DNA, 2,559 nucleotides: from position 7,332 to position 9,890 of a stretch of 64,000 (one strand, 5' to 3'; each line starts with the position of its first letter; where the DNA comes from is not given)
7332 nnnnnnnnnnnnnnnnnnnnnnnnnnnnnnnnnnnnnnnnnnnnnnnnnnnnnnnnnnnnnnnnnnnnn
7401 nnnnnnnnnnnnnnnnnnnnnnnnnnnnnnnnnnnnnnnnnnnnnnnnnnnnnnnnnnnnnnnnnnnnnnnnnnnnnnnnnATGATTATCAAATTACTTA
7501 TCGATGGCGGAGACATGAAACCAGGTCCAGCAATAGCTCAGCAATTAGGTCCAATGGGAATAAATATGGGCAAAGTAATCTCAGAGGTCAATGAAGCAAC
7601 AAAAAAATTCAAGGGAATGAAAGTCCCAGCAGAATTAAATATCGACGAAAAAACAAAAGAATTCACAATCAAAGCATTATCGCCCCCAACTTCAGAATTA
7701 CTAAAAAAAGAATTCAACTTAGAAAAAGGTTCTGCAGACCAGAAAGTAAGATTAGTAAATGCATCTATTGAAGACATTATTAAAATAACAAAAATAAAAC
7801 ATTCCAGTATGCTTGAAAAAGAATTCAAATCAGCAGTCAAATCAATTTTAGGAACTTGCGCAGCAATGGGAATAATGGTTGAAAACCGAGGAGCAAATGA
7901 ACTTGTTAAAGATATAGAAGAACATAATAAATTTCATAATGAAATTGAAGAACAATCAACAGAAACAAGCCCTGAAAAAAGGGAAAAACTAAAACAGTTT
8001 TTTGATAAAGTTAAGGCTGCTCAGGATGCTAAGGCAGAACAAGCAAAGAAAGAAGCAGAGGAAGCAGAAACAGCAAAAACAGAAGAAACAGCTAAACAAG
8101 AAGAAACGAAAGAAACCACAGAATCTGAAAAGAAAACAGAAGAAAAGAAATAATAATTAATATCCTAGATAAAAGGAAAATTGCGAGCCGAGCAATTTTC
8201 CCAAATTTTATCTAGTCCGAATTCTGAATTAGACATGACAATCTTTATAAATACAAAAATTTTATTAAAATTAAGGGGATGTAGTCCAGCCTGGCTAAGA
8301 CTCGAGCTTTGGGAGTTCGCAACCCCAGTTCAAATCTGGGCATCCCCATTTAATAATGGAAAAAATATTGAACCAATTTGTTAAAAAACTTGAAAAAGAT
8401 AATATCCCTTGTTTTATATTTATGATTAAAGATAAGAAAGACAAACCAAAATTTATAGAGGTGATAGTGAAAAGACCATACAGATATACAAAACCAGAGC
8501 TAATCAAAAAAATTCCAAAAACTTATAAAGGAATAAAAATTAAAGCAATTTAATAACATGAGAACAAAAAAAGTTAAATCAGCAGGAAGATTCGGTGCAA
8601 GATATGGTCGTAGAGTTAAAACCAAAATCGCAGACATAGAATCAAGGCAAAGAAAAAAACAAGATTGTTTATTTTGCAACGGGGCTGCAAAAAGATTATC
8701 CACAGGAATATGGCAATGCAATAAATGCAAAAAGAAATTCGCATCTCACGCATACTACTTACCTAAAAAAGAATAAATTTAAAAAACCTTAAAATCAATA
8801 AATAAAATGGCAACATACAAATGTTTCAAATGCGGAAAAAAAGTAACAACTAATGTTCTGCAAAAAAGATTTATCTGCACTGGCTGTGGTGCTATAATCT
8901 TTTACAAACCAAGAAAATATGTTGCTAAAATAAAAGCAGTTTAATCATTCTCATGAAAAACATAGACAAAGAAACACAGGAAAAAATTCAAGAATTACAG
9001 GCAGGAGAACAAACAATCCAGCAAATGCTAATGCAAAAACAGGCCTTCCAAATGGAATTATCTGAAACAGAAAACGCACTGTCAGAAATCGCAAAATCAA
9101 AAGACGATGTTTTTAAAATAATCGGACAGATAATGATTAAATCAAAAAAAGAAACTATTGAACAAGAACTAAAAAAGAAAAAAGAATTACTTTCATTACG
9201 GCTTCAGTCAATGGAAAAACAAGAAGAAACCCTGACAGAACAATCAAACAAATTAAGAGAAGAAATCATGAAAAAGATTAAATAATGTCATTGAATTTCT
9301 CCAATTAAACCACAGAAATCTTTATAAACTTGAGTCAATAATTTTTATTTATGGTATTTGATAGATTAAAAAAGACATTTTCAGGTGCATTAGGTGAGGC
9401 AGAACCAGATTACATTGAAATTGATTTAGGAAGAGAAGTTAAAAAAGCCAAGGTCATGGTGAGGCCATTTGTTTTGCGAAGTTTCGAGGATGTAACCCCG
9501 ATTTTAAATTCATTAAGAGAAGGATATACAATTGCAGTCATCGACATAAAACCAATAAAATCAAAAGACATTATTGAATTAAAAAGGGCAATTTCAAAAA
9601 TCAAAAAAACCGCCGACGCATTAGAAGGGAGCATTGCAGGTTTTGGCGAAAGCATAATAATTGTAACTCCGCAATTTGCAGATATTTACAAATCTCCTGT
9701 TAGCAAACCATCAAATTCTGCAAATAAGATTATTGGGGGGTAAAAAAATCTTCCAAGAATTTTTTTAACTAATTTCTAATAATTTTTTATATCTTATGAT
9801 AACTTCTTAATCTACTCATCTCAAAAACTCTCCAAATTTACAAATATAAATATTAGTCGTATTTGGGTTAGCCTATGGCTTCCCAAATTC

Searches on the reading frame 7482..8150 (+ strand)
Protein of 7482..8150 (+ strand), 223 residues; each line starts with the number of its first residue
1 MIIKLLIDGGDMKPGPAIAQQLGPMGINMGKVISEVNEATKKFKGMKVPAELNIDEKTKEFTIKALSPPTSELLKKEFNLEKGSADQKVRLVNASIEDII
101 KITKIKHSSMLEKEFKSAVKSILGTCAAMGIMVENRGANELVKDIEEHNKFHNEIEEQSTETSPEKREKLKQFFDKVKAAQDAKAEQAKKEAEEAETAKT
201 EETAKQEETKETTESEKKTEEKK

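Call 10: find_homologous_proteins(query=window:7482-8150:+, max_evalue=1e-10)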
Query window:7482-8150:+ (223 aa): 1621 proteins with E <= 1e-10 among 2807 candidates; the best 120 are listed.
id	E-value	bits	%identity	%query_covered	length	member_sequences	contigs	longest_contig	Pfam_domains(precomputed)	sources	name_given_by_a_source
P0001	1.3e-129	448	100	100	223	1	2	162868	PF03946.20,PF00298.25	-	-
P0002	5.7e-105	368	90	83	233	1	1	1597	PF03946.20,PF00298.25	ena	-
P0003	5.9e-91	322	85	78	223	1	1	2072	PF03946.20,PF00298.25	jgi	-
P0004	3.8e-82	293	71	82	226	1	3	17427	PF03946.20,PF00298.25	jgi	-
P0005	2.1e-81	291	65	100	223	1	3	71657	PF03946.20,PF00298.25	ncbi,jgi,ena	-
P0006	3.2e-81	290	70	83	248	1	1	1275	PF03946.20,PF00298.25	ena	-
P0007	4.4e-81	290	71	83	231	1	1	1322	PF03946.20,PF00298.25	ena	-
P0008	1.2e-80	289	73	82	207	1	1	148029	PF03946.20,PF00298.25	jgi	jgi:large subunit ribosomal protein L11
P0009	1.5e-80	288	71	83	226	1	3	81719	PF03946.20,PF00298.25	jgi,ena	jgi:large subunit ribosomal protein L11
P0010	1.6e-80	288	68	100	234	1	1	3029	PF03946.20,PF00298.25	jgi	-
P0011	7.2e-80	286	69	82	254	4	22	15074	PF03946.20,PF00298.25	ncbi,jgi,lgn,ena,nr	ncbi:50S ribosomal protein L11 [Candidatus Pacearchaeota archaeon]|nr:50S ribosomal protein L11 [Can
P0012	2.1e-79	284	76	81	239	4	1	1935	PF03946.20,PF00298.25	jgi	jgi:large subunit ribosomal protein L11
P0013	2.1e-79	284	67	82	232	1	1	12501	PF03946.20,PF00298.25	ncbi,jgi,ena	-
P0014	3.6e-79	284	70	84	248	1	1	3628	PF03946.20,PF00298.25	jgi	jgi:large subunit ribosomal protein L11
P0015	5.1e-79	283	68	79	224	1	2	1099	PF03946.20,PF00298.25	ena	-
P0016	5.8e-79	283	73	82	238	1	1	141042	PF03946.20,PF00298.25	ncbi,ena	-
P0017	6.4e-79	283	74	83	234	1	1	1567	PF03946.20,PF00298.25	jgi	-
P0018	1.0e-78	282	71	83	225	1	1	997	PF03946.20,PF00298.25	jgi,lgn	-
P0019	1.4e-78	282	69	82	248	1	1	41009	PF03946.20,PF00298.25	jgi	jgi:large subunit ribosomal protein L11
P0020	2.5e-78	281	69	82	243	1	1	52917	PF03946.20,PF00298.25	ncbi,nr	ncbi:50S ribosomal protein L11 [uncultured archaeon]|nr:50S ribosomal protein L11 [uncultured archae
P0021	3.9e-78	280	73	82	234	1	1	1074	PF03946.20,PF00298.25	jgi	-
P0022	4.0e-78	280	69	83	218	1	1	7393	PF03946.20,PF00298.25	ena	-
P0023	5.8e-78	280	71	83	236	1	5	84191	PF03946.20,PF00298.25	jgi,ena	jgi:large subunit ribosomal protein L11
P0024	6.8e-78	280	73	83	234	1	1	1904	PF03946.20,PF00298.25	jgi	-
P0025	7.5e-78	279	70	83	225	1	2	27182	PF03946.20,PF00298.25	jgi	jgi:large subunit ribosomal protein L11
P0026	8.1e-78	279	69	83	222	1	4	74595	PF03946.20,PF00298.25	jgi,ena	jgi:large subunit ribosomal protein L11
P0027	8.2e-78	279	68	84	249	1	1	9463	PF03946.20,PF00298.25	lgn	-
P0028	8.4e-78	279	71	81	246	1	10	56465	PF03946.20,PF00298.25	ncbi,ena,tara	tara:strand:+ start:9562 stop:10302 length:741 start_codon:yes stop_codon:yes gene_type:complete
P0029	9.2e-78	279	67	100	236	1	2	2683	PF03946.20,PF00298.25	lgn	-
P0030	9.8e-78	279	72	80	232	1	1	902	PF03946.20,PF00298.25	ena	-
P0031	1.1e-77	279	71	81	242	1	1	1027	PF03946.20,PF00298.25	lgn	-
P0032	1.5e-77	278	68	83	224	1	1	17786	PF03946.20,PF00298.25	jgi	jgi:large subunit ribosomal protein L11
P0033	1.5e-77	278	72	81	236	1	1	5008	PF03946.20,PF00298.25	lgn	-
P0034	1.6e-77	278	71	84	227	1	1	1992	PF03946.20,PF00298.25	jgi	-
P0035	2.5e-77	278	71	84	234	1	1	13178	PF03946.20,PF00298.25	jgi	jgi:large subunit ribosomal protein L11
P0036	2.6e-77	278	69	82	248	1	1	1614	PF03946.20,PF00298.25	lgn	-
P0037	2.9e-77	277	70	81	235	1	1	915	PF03946.20,PF00298.25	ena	-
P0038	3.0e-77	277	70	83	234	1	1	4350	PF03946.20,PF00298.25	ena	-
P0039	3.2e-77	277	69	81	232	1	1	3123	PF03946.20,PF00298.25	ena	-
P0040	5.6e-77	277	69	81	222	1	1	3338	PF03946.20,PF00298.25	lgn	-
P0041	5.8e-77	276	72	82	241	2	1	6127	PF03946.20,PF00298.25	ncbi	-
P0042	5.9e-77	276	70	79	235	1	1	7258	PF03946.20,PF00298.25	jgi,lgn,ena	-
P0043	6.1e-77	276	70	83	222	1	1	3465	PF03946.20,PF00298.25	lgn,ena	-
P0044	6.4e-77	276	67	84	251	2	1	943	PF03946.20,PF00298.25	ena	-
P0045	6.9e-77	276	68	82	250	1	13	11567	PF03946.20,PF00298.25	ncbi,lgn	-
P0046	7.6e-77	276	68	81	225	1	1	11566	PF03946.20,PF00298.25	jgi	-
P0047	8.3e-77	276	68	84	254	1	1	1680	PF03946.20,PF00298.25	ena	-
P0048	8.3e-77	276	68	87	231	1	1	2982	PF03946.20,PF00298.25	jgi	jgi:large subunit ribosomal protein L11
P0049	9.3e-77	276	69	83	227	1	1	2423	PF03946.20,PF00298.25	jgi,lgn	jgi:large subunit ribosomal protein L11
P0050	9.4e-77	276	71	84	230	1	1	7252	PF03946.20,PF00298.25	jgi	jgi:large subunit ribosomal protein L11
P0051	1.1e-76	276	70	82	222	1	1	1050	PF03946.20,PF00298.25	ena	-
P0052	1.1e-76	276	68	84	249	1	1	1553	PF03946.20,PF00298.25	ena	-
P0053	1.2e-76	275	69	81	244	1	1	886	PF03946.20,PF00298.25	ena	-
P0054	1.2e-76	275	68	83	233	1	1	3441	PF03946.20,PF00298.25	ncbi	-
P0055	1.2e-76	275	67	90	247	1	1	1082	PF03946.20,PF00298.25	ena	-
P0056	1.3e-76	275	68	83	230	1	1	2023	PF03946.20,PF00298.25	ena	-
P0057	1.3e-76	275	69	81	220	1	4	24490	PF03946.20,PF00298.25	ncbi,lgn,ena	-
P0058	1.6e-76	275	69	82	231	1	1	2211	PF03946.20,PF00298.25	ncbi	-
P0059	1.8e-76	275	67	82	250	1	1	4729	PF03946.20,PF00298.25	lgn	-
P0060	1.9e-76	275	69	83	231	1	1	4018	PF03946.20,PF00298.25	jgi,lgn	-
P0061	2.1e-76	275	71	81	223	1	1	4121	PF03946.20,PF00298.25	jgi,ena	-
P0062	2.3e-76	275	70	83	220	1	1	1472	PF03946.20,PF00298.25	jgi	-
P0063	2.5e-76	274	70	82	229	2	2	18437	PF03946.20,PF00298.25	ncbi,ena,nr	ncbi:50S ribosomal protein L11 [Candidatus Pacearchaeota archaeon]|nr:50S ribosomal protein L11 [Can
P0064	2.5e-76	274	67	81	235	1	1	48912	PF03946.20,PF00298.25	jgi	-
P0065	2.6e-76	274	69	83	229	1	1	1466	PF03946.20,PF00298.25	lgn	-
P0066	2.6e-76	274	68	84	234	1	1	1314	PF03946.20,PF00298.25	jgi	jgi:large subunit ribosomal protein L11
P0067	2.8e-76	274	68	82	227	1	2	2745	PF03946.20,PF00298.25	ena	-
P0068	3.6e-76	274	70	81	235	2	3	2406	PF03946.20,PF00298.25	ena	-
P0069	3.7e-76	274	70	82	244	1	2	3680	PF03946.20,PF00298.25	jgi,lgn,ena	-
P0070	3.9e-76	274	70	81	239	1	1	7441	PF03946.20,PF00298.25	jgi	jgi:large subunit ribosomal protein L11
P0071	4.2e-76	274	68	81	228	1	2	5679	PF03946.20,PF00298.25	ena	-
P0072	4.5e-76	274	72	78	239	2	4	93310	PF03946.20,PF00298.25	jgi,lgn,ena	jgi:large subunit ribosomal protein L11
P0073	4.6e-76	274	71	81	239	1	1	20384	PF03946.20,PF00298.25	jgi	jgi:large subunit ribosomal protein L11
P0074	4.9e-76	273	69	83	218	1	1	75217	PF03946.20,PF00298.25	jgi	-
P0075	5.6e-76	273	68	83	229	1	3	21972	PF03946.20,PF00298.25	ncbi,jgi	-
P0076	5.7e-76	273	68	83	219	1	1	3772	PF03946.20,PF00298.25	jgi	-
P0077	5.7e-76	273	70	81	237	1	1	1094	PF03946.20,PF00298.25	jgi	jgi:large subunit ribosomal protein L11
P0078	6.2e-76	273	68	82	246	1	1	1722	PF03946.20,PF00298.25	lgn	-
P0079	7.0e-76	273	64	95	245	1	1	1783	PF03946.20,PF00298.25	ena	-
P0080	7.4e-76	273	67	83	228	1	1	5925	PF03946.20,PF00298.25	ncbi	-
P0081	7.4e-76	273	70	81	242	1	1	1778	PF03946.20,PF00298.25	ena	-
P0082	7.6e-76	273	69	82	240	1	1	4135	PF03946.20,PF00298.25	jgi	-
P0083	1.4e-75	272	68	82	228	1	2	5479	PF03946.20,PF00298.25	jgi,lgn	-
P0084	1.5e-75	272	72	81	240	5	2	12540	PF03946.20,PF00298.25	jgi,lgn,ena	-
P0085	1.8e-75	272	69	84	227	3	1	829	PF03946.20,PF00298.25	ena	-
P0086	2.2e-75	271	69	83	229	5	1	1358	PF03946.20,PF00298.25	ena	-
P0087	2.2e-75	271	64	99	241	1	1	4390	PF03946.20,PF00298.25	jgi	-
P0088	2.4e-75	271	68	83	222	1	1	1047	PF03946.20,PF00298.25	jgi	jgi:large subunit ribosomal protein L11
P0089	2.5e-75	271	67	83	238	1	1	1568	PF03946.20,PF00298.25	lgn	-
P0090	2.7e-75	271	70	83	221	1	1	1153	PF03946.20,PF00298.25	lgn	-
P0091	2.9e-75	271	68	83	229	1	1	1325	PF03946.20,PF00298.25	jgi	-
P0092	2.9e-75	271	65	85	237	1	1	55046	PF03946.20,PF00298.25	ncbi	ncbi:MAG: 50S ribosomal protein L11 [Candidatus Pacearchaeota archaeon]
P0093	3.0e-75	271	68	82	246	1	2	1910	PF03946.20,PF00298.25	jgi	jgi:large subunit ribosomal protein L11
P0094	3.3e-75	271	62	99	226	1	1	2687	PF03946.20,PF00298.25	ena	-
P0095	3.3e-75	271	70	82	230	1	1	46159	PF03946.20,PF00298.25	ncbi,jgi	-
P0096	3.9e-75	271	64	95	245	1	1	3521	PF03946.20,PF00298.25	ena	-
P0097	4.2e-75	270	66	83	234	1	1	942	PF03946.20,PF00298.25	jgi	-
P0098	4.8e-75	270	70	82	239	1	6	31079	PF03946.20,PF00298.25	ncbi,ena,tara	tara:strand:+ start:1382 stop:2101 length:720 start_codon:yes stop_codon:yes gene_type:complete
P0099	6.1e-75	270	64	83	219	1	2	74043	PF03946.20,PF00298.25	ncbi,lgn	-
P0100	6.2e-75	270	71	81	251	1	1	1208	PF03946.20,PF00298.25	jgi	jgi:large subunit ribosomal protein L11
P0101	6.5e-75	270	67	82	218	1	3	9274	PF03946.20,PF00298.25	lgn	-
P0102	6.5e-75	270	70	81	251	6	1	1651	PF03946.20,PF00298.25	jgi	jgi:large subunit ribosomal protein L11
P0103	7.0e-75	270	69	88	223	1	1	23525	PF03946.20,PF00298.25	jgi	-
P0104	7.2e-75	270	69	83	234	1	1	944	PF03946.20,PF00298.25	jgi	-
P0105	7.8e-75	270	67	83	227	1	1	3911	PF03946.20,PF00298.25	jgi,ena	-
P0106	7.8e-75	270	64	93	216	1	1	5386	PF03946.20,PF00298.25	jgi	-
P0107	8.2e-75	269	70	83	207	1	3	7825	PF03946.20,PF00298.25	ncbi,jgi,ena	-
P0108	8.2e-75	269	68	82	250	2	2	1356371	PF03946.20,PF00298.25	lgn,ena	-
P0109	8.4e-75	269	69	82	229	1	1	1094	PF03946.20,PF00298.25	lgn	-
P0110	9.4e-75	269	65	85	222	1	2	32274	PF03946.20,PF00298.25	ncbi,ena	-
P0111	9.5e-75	269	68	82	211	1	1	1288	PF03946.20,PF00298.25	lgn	-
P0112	1.0e-74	269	68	84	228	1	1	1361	PF03946.20,PF00298.25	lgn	-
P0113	1.1e-74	269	65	82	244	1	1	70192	PF03946.20,PF00298.25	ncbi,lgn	-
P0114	1.2e-74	269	70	80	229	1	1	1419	PF03946.20,PF00298.25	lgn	-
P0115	1.5e-74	269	68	82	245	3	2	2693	PF03946.20,PF00298.25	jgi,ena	-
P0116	1.7e-74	268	68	82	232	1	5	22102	PF03946.20,PF00298.25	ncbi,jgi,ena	jgi:large subunit ribosomal protein L11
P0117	2.3e-74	268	66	81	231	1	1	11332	PF03946.20,PF00298.25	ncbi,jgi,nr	ncbi:50S ribosomal protein L11 [Candidatus Woesearchaeota archaeon]|jgi:large subunit ribosomal prot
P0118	2.4e-74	268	67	81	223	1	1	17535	PF03946.20,PF00298.25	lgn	-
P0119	2.8e-74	268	69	81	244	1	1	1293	PF03946.20,PF00298.25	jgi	jgi:large subunit ribosomal protein L11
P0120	2.9e-74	268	69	81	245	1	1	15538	PF03946.20,PF00298.25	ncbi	-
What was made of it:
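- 7482..8153 (+): rpl11 (uL11), with a Lys/Glu/Ala-rich C-terminal tail. Homologues carry PF03946 and PF00298 (call 10).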

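Call 11: find_related_loci(query=window:7482-8150:+, collection=genome_contigs, flank=3000)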
Query window:7482-8150:+ (223 aa) in genome_contigs; peptide patterns used: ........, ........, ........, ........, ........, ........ (x = any residue, [..] = any of these).
599 stretches matched a pattern (row limit reached: there are more); 23 encode a relative of the query (tblastn E <= 1e-3); 23 distinct loci.
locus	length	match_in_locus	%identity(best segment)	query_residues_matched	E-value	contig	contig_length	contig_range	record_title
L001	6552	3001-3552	68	1-184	2e-83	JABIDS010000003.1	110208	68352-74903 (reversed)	MAG: archaeon isolate SI048_bin8 k141_180729, whole genome shotgun sequence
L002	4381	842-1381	69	3-182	1e-79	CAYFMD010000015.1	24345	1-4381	MAG TPA_asm: Candidatus Woesearchaeota archaeon isolate ERP019367_co1_16 genome assembly, contig: NODE_1842_length_24345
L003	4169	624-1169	66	1-182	4e-74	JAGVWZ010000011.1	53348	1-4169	Candidatus Pacearchaeota archaeon isolate RIFOXYB1_FULL_29_20 rifoxyb1_full_scaffold_196, whole genome shotgun sequence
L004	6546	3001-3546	57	2-183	4e-68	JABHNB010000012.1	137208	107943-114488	MAG: archaeon isolate SI037S2_bin81 k141_337966, whole genome shotgun sequence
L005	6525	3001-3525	67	1-177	1e-66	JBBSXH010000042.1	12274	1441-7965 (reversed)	MAG: Nanoarchaeota archaeon isolate H32-bin021_1 H32_bin021_1_000000000042, whole genome shotgun sequence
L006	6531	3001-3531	56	1-177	3e-65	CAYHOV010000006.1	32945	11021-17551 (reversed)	MAG TPA_asm: Candidatus Woesearchaeota archaeon isolate ERP119705_co14_559 genome assembly, contig: NODE_974_length_3294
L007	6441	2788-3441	52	1-223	2e-64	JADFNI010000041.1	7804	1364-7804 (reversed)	MAG: Nanoarchaeota archaeon isolate B62T1B5 B62T1B5_NODE13819, whole genome shotgun sequence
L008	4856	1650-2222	55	1-194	3e-64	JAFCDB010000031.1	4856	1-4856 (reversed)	Candidatus Pacearchaeota archaeon isolate Meg19_1012_Bin_278 Meg19_1012_Bin_278_scaffold_110205, whole genome shotgun se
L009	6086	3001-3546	55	2-183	2e-62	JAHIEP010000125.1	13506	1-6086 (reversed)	MAG: Nanoarchaeota archaeon isolate KR11_0.1_MetaG.mb.26 KR11_0.1_MetaG.mb.26_k141_1032116, whole genome shotgun sequenc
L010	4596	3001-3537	54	3-181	3e-60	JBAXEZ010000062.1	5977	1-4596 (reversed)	MAG: archaeon isolate ELA258 MAG258_62, whole genome shotgun sequence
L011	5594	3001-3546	52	2-183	2e-60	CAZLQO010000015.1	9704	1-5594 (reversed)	MAG TPA_asm: Candidatus Woesearchaeota archaeon isolate SRP178699_co1_15 genome assembly, contig: NODE_9724_length_9704_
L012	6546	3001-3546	52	2-183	3e-60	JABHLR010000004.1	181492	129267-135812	MAG: archaeon isolate SI037S2_bin49 k141_650886, whole genome shotgun sequence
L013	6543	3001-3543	53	3-183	2e-60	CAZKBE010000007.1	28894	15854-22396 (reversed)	MAG TPA_asm: Candidatus Woesearchaeota archaeon isolate SRP272421_co4_444 genome assembly, contig: NODE_3335_length_2889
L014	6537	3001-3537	54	3-181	7e-60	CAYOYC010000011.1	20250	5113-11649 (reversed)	MAG TPA_asm: Candidatus Woesearchaeota archaeon isolate SRP178699_co1_624 genome assembly, contig: NODE_3195_length_2025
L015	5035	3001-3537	53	3-181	1e-59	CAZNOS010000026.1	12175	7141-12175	MAG TPA_asm: Candidatus Woesearchaeota archaeon isolate SRP272421_co2_401 genome assembly, contig: NODE_18131_length_121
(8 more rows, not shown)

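Call 15: find_encoding_contigs(protein=P0002, flank=3000, max_places=3)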
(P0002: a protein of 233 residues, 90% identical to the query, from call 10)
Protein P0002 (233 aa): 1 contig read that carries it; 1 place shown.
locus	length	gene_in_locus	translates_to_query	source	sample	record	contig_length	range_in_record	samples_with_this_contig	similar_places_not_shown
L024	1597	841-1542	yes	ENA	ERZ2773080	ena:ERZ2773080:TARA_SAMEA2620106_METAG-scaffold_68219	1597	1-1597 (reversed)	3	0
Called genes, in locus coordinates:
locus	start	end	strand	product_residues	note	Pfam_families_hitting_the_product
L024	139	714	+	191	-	PF03439:Spt5-NGN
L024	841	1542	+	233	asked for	PF03946:Ribosomal_L11_N, PF00298:Ribosomal_L11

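Call 16: find_encoding_contigs(protein=P0003, flank=3000, max_places=3)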
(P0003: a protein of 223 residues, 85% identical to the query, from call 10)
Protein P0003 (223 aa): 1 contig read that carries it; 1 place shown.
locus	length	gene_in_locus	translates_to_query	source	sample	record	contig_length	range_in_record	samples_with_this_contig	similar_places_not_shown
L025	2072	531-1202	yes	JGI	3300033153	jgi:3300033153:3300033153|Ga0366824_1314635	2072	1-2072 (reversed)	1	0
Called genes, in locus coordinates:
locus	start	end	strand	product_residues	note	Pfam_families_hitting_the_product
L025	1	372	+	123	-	?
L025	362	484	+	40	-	-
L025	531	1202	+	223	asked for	PF03946:Ribosomal_L11_N, PF00298:Ribosomal_L11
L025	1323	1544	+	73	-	PF01780:Ribosomal_L37ae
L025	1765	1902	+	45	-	-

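Call 17: find_encoding_contigs(protein=P0004, flank=3000, max_places=3)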
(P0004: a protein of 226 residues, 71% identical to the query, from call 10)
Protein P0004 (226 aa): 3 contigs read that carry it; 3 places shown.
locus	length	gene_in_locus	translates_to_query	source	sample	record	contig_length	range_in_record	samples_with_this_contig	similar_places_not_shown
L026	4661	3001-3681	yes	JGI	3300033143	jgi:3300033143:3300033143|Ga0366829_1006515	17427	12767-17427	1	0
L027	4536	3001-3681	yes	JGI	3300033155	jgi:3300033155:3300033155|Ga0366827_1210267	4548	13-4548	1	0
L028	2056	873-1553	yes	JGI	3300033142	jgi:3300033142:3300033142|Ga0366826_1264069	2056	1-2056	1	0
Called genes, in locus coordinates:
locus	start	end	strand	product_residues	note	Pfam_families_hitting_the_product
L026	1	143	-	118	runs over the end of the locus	-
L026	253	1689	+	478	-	PF00091:Tubulin, PF12327:FtsZ_C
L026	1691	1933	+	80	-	-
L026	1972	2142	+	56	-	PF00584:SecE (weak)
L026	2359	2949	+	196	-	PF03439:Spt5-NGN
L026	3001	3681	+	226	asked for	PF03946:Ribosomal_L11_N, PF00298:Ribosomal_L11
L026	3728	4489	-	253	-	-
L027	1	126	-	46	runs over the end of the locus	?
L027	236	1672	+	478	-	PF00091:Tubulin, PF12327:FtsZ_C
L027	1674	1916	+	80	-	-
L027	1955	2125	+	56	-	PF00584:SecE (weak)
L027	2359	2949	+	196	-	PF03439:Spt5-NGN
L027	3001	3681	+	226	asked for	PF03946:Ribosomal_L11_N, PF00298:Ribosomal_L11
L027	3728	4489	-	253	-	-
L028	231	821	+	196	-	PF03439:Spt5-NGN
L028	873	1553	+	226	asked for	PF03946:Ribosomal_L11_N, PF00298:Ribosomal_L11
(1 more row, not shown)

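Call 86: find_encoding_contigs(protein=P0001, flank=2500, max_places=10)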
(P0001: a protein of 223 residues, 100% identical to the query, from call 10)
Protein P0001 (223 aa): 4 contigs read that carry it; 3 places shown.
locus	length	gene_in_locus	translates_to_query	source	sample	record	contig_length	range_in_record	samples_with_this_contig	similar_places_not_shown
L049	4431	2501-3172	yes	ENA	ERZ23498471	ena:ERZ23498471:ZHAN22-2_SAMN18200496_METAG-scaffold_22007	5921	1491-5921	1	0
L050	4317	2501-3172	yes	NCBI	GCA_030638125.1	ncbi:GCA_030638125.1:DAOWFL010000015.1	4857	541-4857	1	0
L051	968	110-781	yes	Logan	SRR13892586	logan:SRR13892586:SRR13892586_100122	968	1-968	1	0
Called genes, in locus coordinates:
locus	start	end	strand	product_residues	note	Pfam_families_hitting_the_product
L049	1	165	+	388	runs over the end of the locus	PF00091:Tubulin, PF12327:FtsZ_C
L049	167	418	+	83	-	-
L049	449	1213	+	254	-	-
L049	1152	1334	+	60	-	-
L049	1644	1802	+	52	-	-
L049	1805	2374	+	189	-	PF03439:Spt5-NGN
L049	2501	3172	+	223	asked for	PF03946:Ribosomal_L11_N, PF00298:Ribosomal_L11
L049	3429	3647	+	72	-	PF01780:Ribosomal_L37ae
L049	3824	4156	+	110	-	-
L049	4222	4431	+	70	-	?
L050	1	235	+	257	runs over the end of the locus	?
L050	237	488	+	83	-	-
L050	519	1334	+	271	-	-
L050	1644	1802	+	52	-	-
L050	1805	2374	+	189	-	PF03439:Spt5-NGN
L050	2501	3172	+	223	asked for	PF03946:Ribosomal_L11_N, PF00298:Ribosomal_L11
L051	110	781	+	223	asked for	PF03946:Ribosomal_L11_N, PF00298:Ribosomal_L11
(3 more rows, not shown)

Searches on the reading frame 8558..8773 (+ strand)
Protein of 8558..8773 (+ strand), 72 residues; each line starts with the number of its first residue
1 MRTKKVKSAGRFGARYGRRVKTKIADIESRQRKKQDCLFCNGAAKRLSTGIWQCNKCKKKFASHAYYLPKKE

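Call 94: search_protein_families(library=pfam, proteins=[window:8558-8773:+], max_evalue=0.001)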
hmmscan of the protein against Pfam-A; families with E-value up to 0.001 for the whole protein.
window:8558-8773:+ (72 aa): 1 family
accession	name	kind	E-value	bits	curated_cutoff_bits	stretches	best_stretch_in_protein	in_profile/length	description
PF01780.25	Ribosomal_L37ae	-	2.4e-22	79.3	21.9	1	2-67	1-67/85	Ribosomal L37ae protein family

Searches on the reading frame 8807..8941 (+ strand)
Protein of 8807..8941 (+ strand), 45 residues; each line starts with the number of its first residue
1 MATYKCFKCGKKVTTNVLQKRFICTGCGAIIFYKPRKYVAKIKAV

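Call 94: search_protein_families(library=pfam, proteins=[window:8807-8941:+], max_evalue=0.001)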
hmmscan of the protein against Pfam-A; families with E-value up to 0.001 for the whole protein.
window:8807-8941:+ (45 aa): 2 families
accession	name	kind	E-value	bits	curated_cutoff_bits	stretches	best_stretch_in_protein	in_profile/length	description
PF14803.11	Zn_ribbon_Nudix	-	0.00014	22.1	25.6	1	6-30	3-31/34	Nudix N-terminal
PF03604.18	Zn_ribbon_RPAB4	-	0.00019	21.5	24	1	4-36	1-32/32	DNA directed RNA polymerase, 7 kDa subunit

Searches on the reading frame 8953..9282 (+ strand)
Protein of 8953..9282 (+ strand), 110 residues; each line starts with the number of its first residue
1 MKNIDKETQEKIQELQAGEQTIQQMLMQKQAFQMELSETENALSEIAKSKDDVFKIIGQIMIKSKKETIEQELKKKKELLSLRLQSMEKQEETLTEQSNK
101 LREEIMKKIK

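Call 94: search_protein_families(library=pfam, proteins=[window:8953-9282:+], max_evalue=0.001)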
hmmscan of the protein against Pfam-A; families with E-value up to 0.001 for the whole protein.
window:8953-9282:+ (110 aa): 1 family
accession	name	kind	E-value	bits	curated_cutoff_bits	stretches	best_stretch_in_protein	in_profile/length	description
PF01920.25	Prefoldin_2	-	1.8e-16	60.4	27.6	1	9-109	1-103/106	Prefoldin subunit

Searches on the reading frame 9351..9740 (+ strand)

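Call 94: search_protein_families(library=pfam, proteins=[window:9351-9740:+], max_evalue=0.001)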
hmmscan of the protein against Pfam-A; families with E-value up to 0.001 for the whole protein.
window:9351-9740:+ (130 aa): 1 family
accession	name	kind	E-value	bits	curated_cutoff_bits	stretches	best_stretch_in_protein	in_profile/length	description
PF04472.17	SepF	-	5e-10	39.9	27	1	39-112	3-72/72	Cell division protein SepF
